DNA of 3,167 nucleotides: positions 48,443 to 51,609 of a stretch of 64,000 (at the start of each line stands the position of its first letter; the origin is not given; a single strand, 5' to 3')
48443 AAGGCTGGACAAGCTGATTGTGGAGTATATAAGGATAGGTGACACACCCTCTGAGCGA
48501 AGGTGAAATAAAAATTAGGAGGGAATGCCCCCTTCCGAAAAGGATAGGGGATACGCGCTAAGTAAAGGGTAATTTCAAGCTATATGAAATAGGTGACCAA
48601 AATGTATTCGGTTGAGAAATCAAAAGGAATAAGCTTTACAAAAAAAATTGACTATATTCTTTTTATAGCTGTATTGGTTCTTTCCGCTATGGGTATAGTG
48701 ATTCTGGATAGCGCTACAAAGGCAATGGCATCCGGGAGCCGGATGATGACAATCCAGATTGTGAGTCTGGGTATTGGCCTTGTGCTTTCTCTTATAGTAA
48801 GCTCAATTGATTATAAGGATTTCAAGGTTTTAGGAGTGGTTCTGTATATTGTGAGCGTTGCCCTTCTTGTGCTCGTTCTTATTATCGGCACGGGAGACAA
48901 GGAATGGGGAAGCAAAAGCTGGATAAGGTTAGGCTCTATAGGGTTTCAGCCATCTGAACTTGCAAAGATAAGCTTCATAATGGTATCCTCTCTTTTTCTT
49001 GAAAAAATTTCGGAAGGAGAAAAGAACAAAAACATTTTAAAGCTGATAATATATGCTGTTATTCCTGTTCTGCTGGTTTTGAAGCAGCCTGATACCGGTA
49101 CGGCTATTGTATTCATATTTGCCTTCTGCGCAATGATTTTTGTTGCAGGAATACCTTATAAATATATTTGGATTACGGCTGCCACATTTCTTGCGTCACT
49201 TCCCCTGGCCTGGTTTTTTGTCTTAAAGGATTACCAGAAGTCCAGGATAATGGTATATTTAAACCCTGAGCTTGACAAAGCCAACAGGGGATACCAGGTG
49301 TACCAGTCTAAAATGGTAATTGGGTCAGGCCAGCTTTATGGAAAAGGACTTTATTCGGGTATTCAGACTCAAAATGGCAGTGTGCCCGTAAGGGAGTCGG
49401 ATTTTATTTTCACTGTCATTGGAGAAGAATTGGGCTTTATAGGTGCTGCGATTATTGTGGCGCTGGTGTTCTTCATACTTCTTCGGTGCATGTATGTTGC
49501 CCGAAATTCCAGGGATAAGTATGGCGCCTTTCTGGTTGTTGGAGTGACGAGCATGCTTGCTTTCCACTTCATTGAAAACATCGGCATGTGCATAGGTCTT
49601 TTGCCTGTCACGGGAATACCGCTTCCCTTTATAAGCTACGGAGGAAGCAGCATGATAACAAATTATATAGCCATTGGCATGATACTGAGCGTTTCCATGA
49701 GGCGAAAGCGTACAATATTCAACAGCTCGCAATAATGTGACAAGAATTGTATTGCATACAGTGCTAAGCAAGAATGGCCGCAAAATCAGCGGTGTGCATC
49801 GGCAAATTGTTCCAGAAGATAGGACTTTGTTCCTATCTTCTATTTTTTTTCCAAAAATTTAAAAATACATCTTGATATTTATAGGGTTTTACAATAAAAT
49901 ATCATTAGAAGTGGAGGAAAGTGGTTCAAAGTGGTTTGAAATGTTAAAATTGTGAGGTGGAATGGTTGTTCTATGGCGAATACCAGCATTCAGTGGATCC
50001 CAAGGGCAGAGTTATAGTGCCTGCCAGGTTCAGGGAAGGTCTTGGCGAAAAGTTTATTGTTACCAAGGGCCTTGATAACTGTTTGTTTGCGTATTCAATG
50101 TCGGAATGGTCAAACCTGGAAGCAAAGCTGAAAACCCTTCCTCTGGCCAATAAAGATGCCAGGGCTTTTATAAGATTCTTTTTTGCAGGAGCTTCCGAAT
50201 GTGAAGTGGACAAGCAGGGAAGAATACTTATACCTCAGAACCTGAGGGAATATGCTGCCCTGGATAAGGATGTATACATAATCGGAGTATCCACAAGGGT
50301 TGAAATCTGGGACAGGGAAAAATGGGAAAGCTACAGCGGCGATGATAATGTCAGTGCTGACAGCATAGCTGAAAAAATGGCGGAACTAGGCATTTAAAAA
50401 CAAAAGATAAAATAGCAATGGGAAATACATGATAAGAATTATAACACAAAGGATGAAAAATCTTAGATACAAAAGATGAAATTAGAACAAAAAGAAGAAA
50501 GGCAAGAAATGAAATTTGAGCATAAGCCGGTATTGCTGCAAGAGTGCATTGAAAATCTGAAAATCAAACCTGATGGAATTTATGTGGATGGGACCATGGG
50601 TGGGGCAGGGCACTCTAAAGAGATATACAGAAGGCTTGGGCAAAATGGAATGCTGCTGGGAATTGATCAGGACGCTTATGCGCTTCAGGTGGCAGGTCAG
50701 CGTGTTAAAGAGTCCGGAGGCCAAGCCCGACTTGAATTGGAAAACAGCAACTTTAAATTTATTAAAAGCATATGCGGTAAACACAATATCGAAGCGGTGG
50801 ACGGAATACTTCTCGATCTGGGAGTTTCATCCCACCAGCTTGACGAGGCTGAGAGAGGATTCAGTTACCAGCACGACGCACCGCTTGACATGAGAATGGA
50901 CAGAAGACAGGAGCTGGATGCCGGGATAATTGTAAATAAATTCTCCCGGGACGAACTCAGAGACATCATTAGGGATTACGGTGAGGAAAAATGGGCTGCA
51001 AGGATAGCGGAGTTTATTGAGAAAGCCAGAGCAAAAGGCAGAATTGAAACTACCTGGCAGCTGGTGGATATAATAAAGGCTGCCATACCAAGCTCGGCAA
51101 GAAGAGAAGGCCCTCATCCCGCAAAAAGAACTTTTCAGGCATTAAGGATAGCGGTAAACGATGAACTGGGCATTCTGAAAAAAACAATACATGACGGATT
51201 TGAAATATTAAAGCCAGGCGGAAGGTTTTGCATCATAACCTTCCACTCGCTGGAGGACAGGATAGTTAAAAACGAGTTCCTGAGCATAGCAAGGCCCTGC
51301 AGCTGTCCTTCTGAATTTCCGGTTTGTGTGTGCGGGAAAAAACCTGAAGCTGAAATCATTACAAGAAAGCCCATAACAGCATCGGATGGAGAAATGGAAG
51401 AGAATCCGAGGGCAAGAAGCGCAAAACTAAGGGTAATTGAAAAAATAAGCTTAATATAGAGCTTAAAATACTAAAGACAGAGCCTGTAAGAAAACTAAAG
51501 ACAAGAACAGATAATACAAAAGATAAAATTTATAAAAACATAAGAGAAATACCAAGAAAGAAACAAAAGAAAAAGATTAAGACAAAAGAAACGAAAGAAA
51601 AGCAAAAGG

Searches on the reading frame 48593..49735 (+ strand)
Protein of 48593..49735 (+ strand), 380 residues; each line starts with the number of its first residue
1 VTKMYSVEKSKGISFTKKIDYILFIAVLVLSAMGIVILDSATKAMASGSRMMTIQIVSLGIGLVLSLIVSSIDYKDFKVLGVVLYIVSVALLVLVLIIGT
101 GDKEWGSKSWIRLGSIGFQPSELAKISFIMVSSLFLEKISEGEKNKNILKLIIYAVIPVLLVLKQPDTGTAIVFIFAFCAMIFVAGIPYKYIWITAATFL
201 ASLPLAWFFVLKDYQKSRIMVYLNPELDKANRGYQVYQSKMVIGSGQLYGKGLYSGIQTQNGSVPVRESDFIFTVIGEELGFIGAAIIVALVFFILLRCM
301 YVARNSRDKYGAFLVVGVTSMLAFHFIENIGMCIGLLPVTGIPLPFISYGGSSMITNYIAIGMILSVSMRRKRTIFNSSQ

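Call 95: search_protein_families(library=pfam, proteins=[window:48593-49735:+], max_evalue=1e-10)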
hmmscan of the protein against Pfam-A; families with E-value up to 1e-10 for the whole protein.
window:48593-49735:+ (380 aa): 1 family
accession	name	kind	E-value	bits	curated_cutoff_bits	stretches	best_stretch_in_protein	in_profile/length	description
PF01098.24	FTSW_RODA_SPOVE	-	2e-93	313.7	26.4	1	23-372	4-355/356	Cell cycle protein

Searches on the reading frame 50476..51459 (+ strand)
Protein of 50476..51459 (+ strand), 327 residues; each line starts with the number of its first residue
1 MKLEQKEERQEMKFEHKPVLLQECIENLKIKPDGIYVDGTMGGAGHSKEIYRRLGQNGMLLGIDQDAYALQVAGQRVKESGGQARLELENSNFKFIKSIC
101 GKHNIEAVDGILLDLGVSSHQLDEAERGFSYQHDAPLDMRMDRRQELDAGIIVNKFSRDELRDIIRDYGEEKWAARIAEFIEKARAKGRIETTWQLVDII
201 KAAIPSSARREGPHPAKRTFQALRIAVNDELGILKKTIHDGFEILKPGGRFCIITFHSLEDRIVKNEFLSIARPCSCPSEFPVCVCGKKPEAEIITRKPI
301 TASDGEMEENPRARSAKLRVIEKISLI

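Call 95: search_protein_families(library=pfam, proteins=[window:50476-51459:+], max_evalue=1e-10)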
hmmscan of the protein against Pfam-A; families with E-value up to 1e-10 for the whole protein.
window:50476-51459:+ (327 aa): 1 family
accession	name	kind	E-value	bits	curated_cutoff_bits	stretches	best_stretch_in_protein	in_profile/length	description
PF01795.25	Methyltransf_5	-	1.4e-119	399.6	27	1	14-324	2-309/309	MraW methylase family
